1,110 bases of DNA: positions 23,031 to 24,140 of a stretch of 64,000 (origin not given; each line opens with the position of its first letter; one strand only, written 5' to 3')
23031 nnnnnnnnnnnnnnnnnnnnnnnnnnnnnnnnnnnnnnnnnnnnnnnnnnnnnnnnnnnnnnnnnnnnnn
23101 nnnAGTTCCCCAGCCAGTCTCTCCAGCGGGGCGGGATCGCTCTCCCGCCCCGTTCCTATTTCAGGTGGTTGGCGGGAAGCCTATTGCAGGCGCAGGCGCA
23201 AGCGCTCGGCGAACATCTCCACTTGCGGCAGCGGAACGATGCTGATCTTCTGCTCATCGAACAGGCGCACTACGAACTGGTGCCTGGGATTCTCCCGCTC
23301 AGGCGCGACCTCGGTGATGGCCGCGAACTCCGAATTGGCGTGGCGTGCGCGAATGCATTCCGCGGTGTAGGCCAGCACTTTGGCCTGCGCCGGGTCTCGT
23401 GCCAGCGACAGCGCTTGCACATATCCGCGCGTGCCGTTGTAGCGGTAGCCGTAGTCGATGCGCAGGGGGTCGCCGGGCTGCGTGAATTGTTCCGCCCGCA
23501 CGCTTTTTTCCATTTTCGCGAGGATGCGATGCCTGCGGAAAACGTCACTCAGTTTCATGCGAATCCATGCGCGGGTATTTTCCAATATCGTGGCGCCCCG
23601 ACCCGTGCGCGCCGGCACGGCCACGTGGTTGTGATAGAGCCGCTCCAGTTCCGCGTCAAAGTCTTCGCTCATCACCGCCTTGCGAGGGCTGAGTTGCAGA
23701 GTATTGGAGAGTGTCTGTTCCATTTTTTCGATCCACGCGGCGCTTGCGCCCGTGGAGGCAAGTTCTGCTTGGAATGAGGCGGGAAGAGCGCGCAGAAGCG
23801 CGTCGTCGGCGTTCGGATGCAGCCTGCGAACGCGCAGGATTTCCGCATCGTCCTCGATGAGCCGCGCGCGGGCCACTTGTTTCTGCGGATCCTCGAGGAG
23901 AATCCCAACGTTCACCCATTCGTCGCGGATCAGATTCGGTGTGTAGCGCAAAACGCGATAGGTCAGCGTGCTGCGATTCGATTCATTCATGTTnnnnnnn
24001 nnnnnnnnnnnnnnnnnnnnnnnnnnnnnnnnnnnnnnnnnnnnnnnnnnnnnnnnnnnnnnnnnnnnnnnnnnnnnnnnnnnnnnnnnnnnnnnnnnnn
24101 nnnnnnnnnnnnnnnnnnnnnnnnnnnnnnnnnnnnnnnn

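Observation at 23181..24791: Translationally coupled HipA-like kinase + DUF3037 module with no HipB-type partner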

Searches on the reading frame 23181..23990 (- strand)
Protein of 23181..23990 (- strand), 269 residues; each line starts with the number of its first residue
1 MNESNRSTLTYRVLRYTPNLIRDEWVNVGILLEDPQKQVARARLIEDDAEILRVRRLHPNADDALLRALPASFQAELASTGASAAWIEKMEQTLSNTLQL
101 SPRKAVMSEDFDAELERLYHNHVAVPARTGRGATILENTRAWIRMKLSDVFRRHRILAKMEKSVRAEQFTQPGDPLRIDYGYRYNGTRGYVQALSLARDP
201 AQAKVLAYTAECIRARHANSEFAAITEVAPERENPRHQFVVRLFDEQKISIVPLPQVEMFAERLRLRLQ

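Call 3: search_protein_families(library=pfam, proteins=[window:23181-23990:-], max_evalue=1)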
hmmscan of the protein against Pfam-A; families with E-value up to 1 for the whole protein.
window:23181-23990:- (269 aa): 1 family
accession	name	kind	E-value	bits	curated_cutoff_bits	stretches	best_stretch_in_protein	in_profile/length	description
PF11236.13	DUF3037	-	8.2e-16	58.7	22.6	1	11-123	1-118/118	Protein of unknown function (DUF3037)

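Call 4: search_protein_families(library=ncbifam, proteins=[window:23181-23990:-], max_evalue=1)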
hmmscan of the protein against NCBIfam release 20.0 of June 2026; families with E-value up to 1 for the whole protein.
window:23181-23990:- (269 aa): 0 families

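Call 5: search_protein_families(library=padloc, proteins=[window:23181-23990:-], max_evalue=1)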
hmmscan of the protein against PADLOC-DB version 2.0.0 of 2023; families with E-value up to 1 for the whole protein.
window:23181-23990:- (269 aa): 1 family
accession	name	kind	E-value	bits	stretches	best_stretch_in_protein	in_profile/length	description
PDLC04767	PDC-M66B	-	2.1e-11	41.9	1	8-162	3-165/281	-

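Call 22: find_homologous_proteins(query=window:23181-23990:-, max_evalue=0.001)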
Query window:23181-23990:- (269 aa): 1761 proteins with E <= 0.001 among 4145 candidates; the best 120 are listed.
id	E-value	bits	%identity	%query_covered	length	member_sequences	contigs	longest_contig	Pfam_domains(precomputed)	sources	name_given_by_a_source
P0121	1.3e-171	587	100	100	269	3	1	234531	PF11236.14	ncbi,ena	-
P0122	2.0e-161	553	94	100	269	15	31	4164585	PF11236.14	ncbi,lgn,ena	ncbi:MAG: DUF3037 domain-containing protein [Candidatus Acidiferrales bacterium]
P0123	8.6e-161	551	93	100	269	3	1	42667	PF11236.14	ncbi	ncbi:MAG: DUF3037 domain-containing protein [Candidatus Acidiferrales bacterium]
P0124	1.6e-146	504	85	100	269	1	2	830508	PF11236.14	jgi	jgi:hypothetical protein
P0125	7.5e-146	502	84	100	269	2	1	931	PF11236.14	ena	-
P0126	6.3e-144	496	82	100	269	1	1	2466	PF11236.14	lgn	-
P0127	2.9e-143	494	82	100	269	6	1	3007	PF11236.14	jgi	jgi:hypothetical protein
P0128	5.1e-142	490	82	100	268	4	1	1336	PF11236.14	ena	-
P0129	4.4e-140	483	83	98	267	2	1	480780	PF11236.14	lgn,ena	-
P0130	4.2e-138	477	79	100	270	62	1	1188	PF11236.14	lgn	-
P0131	6.2e-138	476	78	100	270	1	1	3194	PF11236.14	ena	-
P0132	9.3e-138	476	79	100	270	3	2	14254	PF11236.14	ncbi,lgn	ncbi:MAG: DUF3037 domain-containing protein [Candidatus Acidiferrales bacterium]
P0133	5.9e-137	473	77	100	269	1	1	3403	PF11236.14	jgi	jgi:hypothetical protein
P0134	1.4e-136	472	78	100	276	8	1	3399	PF11236.14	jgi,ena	-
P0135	1.4e-135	469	78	100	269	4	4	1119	PF11236.14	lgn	-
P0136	1.4e-135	469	76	100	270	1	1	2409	PF11236.14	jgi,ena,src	-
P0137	1.7e-135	468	77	100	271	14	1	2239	PF11236.14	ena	-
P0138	2.7e-135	468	78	100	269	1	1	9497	PF11236.14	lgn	-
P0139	4.2e-135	467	78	98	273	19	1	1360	PF11236.14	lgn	-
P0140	1.1e-134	466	79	100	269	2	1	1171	PF11236.14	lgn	-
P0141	8.5e-134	463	76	100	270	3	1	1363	PF11236.14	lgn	-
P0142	1.2e-133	462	76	100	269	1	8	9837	PF11236.14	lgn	-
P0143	1.2e-133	462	76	100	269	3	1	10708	PF11236.14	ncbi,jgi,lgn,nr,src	ncbi:MAG TPA: DUF3037 domain-containing protein [Candidatus Acidoferrales bacterium]|nr:DUF3037 doma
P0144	1.6e-133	462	77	100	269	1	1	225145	PF11236.14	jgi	jgi:hypothetical protein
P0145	1.9e-133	462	77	100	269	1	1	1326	PF11236.14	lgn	-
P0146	5.6e-133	460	76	100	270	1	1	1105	PF11236.14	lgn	-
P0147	6.1e-133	460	77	100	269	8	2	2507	PF11236.14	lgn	-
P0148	1.1e-132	459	77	100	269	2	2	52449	PF11236.14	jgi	jgi:hypothetical protein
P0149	1.3e-132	459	78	97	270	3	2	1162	PF11236.14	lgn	-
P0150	6.8e-132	456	77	97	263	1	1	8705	PF11236.14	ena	-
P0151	8.2e-132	456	76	100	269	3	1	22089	PF11236.14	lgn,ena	-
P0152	9.4e-132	456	77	100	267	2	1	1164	PF11236.14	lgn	-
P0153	1.2e-131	456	75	100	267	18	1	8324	PF11236.14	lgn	-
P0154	1.8e-131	455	78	97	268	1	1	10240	PF11236.14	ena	-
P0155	2.0e-131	455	76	100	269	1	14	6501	PF11236.14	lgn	-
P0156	2.4e-131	455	74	100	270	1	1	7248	PF11236.14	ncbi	-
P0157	3.0e-131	454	75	100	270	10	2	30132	PF11236.14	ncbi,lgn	-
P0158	5.1e-131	454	75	100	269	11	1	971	PF11236.14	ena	-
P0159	6.8e-131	453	75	100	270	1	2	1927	PF11236.14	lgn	-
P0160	2.2e-130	452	74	100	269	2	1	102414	PF11236.14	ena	-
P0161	2.4e-130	451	75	100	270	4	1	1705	PF11236.14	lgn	-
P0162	1.9e-129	448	72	100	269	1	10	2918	PF11236.14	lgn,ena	-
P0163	3.0e-129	448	73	100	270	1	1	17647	PF11236.14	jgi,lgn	jgi:hypothetical protein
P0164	1.9e-128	445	74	100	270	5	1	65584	PF11236.14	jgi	jgi:hypothetical protein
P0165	2.4e-128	445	74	97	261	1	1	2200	PF11236.14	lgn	-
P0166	2.9e-128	445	73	100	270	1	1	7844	PF11236.14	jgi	jgi:hypothetical protein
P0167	2.9e-128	445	74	100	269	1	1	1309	PF11236.14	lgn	-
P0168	5.9e-128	444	75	100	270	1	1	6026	PF11236.14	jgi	jgi:hypothetical protein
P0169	6.7e-127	440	74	100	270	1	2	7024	PF11236.14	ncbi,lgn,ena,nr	ncbi:MAG TPA: DUF3037 domain-containing protein [Candidatus Acidoferrales bacterium]|nr:DUF3037 doma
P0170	1.2e-126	439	72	100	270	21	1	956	PF11236.14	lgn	-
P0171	7.3e-126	437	72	100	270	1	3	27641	PF11236.14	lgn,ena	-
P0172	2.9e-125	435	72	100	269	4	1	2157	PF11236.14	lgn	-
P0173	4.4e-125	434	73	100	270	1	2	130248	PF11236.14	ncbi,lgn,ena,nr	ncbi:MAG TPA: DUF3037 domain-containing protein [Candidatus Acidoferrales bacterium]|nr:DUF3037 doma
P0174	4.9e-124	431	71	100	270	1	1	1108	PF11236.14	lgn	-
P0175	6.0e-124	430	72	100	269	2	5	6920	PF11236.14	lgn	-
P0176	6.8e-119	414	71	100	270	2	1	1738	PF11236.14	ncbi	-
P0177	1.5e-118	413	69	100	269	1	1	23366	PF11236.14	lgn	-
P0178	6.2e-116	404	71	93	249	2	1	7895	PF11236.14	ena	-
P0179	8.1e-114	397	69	100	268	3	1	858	PF11236.14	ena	-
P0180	2.9e-113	395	68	100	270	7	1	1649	PF11236.14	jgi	jgi:hypothetical protein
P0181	4.7e-112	391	68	100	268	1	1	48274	PF11236.14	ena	-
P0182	8.3e-111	387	67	100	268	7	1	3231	PF11236.14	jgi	jgi:hypothetical protein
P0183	9.0e-111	387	67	100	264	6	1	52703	PF11236.14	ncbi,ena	-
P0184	1.1e-110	387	67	100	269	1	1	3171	PF11236.14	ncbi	-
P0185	1.2e-110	387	64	100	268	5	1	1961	PF11236.14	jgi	jgi:hypothetical protein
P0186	1.5e-110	387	65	100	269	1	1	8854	PF11236.14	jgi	jgi:Protein of unknown function (DUF3037)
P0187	1.6e-110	386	67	100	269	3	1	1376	PF11236.14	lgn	-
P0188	2.9e-110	386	64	100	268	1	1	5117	PF11236.14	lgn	-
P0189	1.0e-109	384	67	100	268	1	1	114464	PF11236.14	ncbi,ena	-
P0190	1.2e-109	384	66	100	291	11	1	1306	PF11236.14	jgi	jgi:hypothetical protein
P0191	1.5e-109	383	66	100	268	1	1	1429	PF11236.14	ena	-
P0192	1.9e-109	383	65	100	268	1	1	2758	PF11236.14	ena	-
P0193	2.2e-109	383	65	100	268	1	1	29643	PF11236.14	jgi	jgi:hypothetical protein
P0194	2.3e-109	383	65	100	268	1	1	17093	PF11236.14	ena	-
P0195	3.7e-109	382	66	98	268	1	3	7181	PF11236.14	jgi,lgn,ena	-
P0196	6.5e-109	381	65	100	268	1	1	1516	PF11236.14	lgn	-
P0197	8.4e-109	381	66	100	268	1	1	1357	PF11236.14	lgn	-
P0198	9.2e-109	381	67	100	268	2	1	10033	PF11236.14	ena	-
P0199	9.5e-109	381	66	100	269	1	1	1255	PF11236.14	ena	-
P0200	1.1e-108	380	65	100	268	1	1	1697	PF11236.14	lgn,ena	-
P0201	1.3e-108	380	66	100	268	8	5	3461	PF11236.14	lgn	-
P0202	1.6e-108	380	67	100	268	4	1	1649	PF11236.14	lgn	-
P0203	1.9e-108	380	65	100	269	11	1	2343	PF11236.14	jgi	jgi:hypothetical protein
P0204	2.1e-108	380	65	100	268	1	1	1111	PF11236.14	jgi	jgi:hypothetical protein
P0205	2.1e-108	380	64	100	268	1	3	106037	PF11236.14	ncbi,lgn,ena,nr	ncbi:MAG: DUF3037 domain-containing protein [Acidobacteriia bacterium]|nr:DUF3037 domain-containing 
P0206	4.9e-108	378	66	100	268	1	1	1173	PF11236.14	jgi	-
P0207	5.6e-108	378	65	100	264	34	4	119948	PF11236.14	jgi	jgi:hypothetical protein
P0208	5.7e-108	378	66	100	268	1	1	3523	PF11236.14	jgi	jgi:hypothetical protein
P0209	6.9e-108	378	66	100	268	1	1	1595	PF11236.14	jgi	jgi:hypothetical protein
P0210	1.2e-107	377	65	99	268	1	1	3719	PF11236.14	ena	-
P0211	1.5e-107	377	64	100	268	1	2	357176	PF11236.14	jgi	jgi:Protein of unknown function (DUF3037)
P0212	1.6e-107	377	63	100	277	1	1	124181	PF11236.14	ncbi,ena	-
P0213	1.7e-107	377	63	100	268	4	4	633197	PF11236.14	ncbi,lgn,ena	ncbi:MAG: DUF3037 domain-containing protein [Candidatus Acidiferrales bacterium]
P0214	2.0e-107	376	64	100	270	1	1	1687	PF11236.14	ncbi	-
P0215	2.4e-107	376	66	100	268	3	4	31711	PF11236.14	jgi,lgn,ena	-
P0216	3.0e-107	376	65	100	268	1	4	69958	PF11236.14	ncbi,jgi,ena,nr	ncbi:MAG TPA: DUF3037 domain-containing protein [Candidatus Acidoferrales bacterium]|nr:DUF3037 doma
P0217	3.2e-107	376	64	100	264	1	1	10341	PF11236.14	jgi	jgi:Protein of unknown function (DUF3037)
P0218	4.3e-107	375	66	100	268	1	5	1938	PF11236.14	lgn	-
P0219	5.1e-107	375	65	100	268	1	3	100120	PF11236.14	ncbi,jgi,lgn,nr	ncbi:MAG TPA: DUF3037 domain-containing protein [Candidatus Acidoferrales bacterium]|nr:DUF3037 doma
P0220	6.3e-107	375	65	100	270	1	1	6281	PF11236.14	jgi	jgi:hypothetical protein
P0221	7.3e-107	374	65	100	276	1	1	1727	PF11236.14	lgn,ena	-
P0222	7.7e-107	374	65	100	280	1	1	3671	PF11236.14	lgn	-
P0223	8.6e-107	374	64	100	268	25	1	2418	PF11236.14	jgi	-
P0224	9.2e-107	374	64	100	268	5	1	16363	PF11236.14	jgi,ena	-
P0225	9.5e-107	374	64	100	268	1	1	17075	PF11236.14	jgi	jgi:hypothetical protein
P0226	9.6e-107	374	63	100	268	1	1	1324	PF11236.14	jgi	jgi:hypothetical protein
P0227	1.1e-106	374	64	100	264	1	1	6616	PF11236.14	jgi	jgi:hypothetical protein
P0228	1.1e-106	374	63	100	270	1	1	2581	PF11236.14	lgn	-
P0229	1.1e-106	374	65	100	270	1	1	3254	PF11236.14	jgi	jgi:hypothetical protein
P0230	1.2e-106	374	67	100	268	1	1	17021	PF11236.14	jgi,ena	-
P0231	1.4e-106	374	66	100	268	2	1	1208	PF11236.14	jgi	-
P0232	1.4e-106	374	65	100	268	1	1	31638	PF11236.14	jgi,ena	-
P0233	1.7e-106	373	63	100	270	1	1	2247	PF11236.14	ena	-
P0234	1.7e-106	373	63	100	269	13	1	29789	PF11236.14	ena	-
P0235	1.8e-106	373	65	100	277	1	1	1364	PF11236.14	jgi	jgi:hypothetical protein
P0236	2.7e-106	373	65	100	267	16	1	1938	PF11236.14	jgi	jgi:hypothetical protein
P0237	4.0e-106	372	65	100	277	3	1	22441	PF11236.14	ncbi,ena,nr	ncbi:MAG TPA: DUF3037 domain-containing protein [Candidatus Polarisedimenticolia bacterium]|nr:DUF30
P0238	4.7e-106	372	63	100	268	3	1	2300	PF11236.14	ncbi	-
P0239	4.7e-106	372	65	100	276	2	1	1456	PF11236.14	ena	-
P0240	4.8e-106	372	65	100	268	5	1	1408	PF11236.14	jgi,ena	-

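Call 42: predict_structure(alignment_id=A2)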
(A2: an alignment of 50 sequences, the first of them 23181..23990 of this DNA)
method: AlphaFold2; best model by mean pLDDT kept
length: 269 residues; sequences in the alignment: 50
mean_pLDDT: 84.9   pTM: 0.50
mean pLDDT of the five models: 84.9, 84.7, 83.5, 82.6, 78.8
residues with pLDDT >= 90: 122; 70-90: 121; 50-70: 14; < 50: 12
segments of 3 or more residues with pLDDT < 50: 127-136
pLDDT, mean of each block of 10 residues (from residue 1): 69 86 84 86 87 82 89 82 73 80 89 90 62 53 89 94 86 83 92 84 90 92 94 91 96 94 92
secondary structure, 60 per line:
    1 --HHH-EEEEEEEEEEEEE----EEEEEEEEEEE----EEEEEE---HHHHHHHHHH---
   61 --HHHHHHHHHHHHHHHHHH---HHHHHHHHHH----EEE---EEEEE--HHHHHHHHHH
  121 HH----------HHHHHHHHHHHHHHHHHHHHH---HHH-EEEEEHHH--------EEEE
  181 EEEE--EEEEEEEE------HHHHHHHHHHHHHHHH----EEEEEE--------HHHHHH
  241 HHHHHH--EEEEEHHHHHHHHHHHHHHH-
elements in order: E7-19 E24-34 E39-44 H48-57 H63-80 H84-93 E98-100 E104-108 H111-122 H133-153 E161-165 E177-184 E187-194 H201-216 E221-226 H235-246 E249-253 H254-268

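Call 45: fold_search(model_id=the predicted structure, library=pdb)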
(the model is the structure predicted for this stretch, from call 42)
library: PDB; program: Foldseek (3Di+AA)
matches with E <= 10: 1179; with E <= 0.001: 1
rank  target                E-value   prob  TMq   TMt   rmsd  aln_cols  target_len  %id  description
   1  9ibq_A                5.8e-04  0.97  0.30  0.29  10.0       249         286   14  Structure of BstEII with DNA substrate (released 2026-03-04)
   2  9u49_A                1.4e-03  1.00  0.34  0.24  14.3       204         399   10  crystal structure of Cdn1 in complex with cA4 (released 2026-02-04)
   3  8z4i_B                1.5e-03  1.00  0.26  0.19   3.4        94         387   11  crystal structure of Cdn1 in complex with cA3 (released 2026-02-04)
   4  8q3y_A                4.9e-03  1.00  0.35  0.23   6.3       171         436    9  Crystal structure of apo Can2 from Thermoanaerobacter brockii (released 2023-11-22)
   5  8q43_A                9.0e-03  0.99  0.34  0.23   6.2       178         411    8  Crystal structure of cA4-bound Can2 (E341A) in complex with oligo-C DNA (released 2023-11-22)
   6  1xmx                  1.2e-02  1.00  0.31  0.23   5.3       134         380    9  Crystal structure of protein VC1899 from Vibrio cholerae (released 2004-11-16)
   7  8q3z_A                1.5e-02  0.98  0.32  0.21   6.2       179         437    7  Crystal structure of cA4-bound Can2 from Thermoanaerobacter brockii (released 2023-11-22)
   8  6xl1_A                1.5e-02  1.00  0.25  0.18   3.9        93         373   14  crystal structure of cA4-activated Card1(D294N) (released 2020-12-30)
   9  8q44_B                1.9e-02  0.99  0.33  0.22   6.2       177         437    8  Crystal structure of cA4-bound Can2 (E364R) in complex with oligo-T DNA (released 2023-11-22)
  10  3vm8_A                1.9e-02  0.97  0.19  0.26   5.8        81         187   17  Crystal structure of the human APOBEC3C having HIV-1 Vif-binding interface (released 2012-10-03)
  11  8dgf_B                2.1e-02  0.87  0.21  0.05   7.9       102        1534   11  Avs4 bound to phage PhiV-1 portal (released 2022-08-03)
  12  8dgf_A                2.5e-02  0.85  0.19  0.04   8.4       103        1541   12  Avs4 bound to phage PhiV-1 portal (released 2022-08-03)
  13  2ph7_A                2.7e-02  0.60  0.27  0.32  18.6       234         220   13  Crystal structure of AF2093 from Archaeoglobus fulgidus (released 2007-05-08)
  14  8q42_B                3.9e-02  0.97  0.33  0.22   6.4       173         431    9  Crystal structure of cA4-bound Can2 (E341A) in complex with oligo-A DNA (released 2023-11-22)
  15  3vow_A                3.9e-02  0.57  0.22  0.30  19.3       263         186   10  Crystal Structure of the Human APOBEC3C having HIV-1 Vif-binding Interface (released 2012-10-03)
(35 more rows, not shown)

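Call 89: search_protein_families(library=phrogs, proteins=[window:23181-23990:-], max_evalue=0.01)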
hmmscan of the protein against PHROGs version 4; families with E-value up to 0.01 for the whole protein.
window:23181-23990:- (269 aa): 1 family
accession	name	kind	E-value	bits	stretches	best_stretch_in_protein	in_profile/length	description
phrog_5137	-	unknown function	3.1e-11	44.6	1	8-161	4-172/279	-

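Call 94: fold_search(model_id=the predicted structure, library=viral)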
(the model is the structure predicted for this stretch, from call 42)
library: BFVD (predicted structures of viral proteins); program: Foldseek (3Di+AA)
matches with E <= 10: 1001; with E <= 0.001: 9
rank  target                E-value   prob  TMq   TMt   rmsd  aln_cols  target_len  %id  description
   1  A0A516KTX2            4.4e-11  1.00  0.44  0.45   7.8       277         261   18  (no name in the UniProt tables at hand)
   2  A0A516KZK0            1.7e-09  1.00  0.37  0.35  10.4       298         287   10  (no name in the UniProt tables at hand)
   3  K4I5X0                6.4e-05  1.00  0.35  0.44   7.7       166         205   11  Uncharacterized protein [Salmonella phage STML-198]
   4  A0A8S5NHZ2            3.3e-04  1.00  0.34  0.35  14.3       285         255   12  DUF1828 domain-containing protein [Siphoviridae sp. ctRg81]
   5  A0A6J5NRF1            3.7e-04  1.00  0.34  0.65   4.0       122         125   13  Uncharacterized protein [uncultured Caudovirales phage]
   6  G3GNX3                4.0e-04  0.77  0.21  0.15  22.8       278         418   11  (no name in the UniProt tables at hand)
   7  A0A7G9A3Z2            7.8e-04  0.96  0.32  0.28  15.0       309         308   11  Uncharacterized protein [Bacteriophage sp.]
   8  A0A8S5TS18            7.8e-04  0.93  0.25  0.18  17.2       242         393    9  Endonuclease-like protein [Siphoviridae sp. ctEw721]
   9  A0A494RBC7            9.9e-04  1.00  0.29  0.48  11.7       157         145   11  (no name in the UniProt tables at hand)
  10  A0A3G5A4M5            1.6e-03  0.97  0.24  0.16  11.5       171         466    9  C2H2-type domain-containing protein [Harvfovirus sp.]
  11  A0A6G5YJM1            1.8e-03  1.00  0.27  0.36  10.8       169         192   11  (no name in the UniProt tables at hand)
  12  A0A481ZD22            1.9e-03  1.00  0.29  0.35   9.4       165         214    9  Endonuclease [Pithovirus LCPAC404]
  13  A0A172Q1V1            2.6e-03  0.99  0.33  0.45   9.1       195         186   12  Uncharacterized protein [Escherichia phage MX01]
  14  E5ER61                3.3e-03  0.96  0.26  0.22  10.6       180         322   11  (no name in the UniProt tables at hand)
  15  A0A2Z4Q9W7            3.6e-03  0.85  0.25  0.29  13.8       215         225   12  (no name in the UniProt tables at hand)
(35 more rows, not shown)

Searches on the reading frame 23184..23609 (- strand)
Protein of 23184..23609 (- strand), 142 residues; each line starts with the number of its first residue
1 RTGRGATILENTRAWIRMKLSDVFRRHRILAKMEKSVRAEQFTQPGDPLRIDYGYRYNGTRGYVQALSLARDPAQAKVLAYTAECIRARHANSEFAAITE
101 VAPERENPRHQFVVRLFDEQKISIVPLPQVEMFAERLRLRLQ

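Call 44: search_protein_families(library=pfam, proteins=[window:23184-23609:-], max_evalue=10)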
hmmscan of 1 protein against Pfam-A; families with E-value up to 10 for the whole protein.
seq(142 aa): 1 family
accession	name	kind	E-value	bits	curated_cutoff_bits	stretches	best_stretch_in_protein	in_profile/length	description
PF18682.6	PilA4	-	0.21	12.5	26.8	1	64-116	13-65/83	Pilin A4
